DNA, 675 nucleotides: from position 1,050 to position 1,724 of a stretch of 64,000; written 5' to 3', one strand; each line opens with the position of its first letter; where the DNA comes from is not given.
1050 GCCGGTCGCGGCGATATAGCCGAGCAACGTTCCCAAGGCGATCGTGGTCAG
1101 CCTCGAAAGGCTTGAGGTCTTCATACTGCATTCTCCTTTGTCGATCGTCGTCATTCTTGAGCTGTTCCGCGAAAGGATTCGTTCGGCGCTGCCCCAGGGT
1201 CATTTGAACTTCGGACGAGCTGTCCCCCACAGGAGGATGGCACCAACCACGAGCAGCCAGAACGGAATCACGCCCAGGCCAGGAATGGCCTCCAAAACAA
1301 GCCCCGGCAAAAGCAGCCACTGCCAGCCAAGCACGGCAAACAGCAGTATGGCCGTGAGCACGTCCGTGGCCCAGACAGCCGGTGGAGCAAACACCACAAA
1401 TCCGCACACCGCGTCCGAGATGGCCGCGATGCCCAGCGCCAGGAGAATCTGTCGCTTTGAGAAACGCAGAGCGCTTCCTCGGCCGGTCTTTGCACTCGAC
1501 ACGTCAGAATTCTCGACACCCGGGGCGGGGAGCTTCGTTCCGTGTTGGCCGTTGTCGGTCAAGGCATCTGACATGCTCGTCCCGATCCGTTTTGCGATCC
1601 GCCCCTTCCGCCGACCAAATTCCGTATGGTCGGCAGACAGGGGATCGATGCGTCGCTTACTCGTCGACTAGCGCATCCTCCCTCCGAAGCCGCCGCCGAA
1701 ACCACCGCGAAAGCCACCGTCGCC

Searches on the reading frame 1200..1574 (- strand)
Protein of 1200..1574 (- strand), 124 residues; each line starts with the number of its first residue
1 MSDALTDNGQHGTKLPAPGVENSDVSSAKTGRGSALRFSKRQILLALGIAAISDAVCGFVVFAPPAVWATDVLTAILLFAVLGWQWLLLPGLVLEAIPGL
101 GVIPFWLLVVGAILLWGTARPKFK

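Call 78: search_protein_families(library=pfam, proteins=[window:1200-1574:-], max_evalue=0.001)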
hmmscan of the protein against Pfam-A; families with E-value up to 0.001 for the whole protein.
window:1200-1574:- (124 aa): 0 families
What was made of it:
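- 1200..1574 (-): 124-aa membrane protein directly downstream of glyA. It may belong to the same unit in close relatives only. No Pfam family (call 78).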
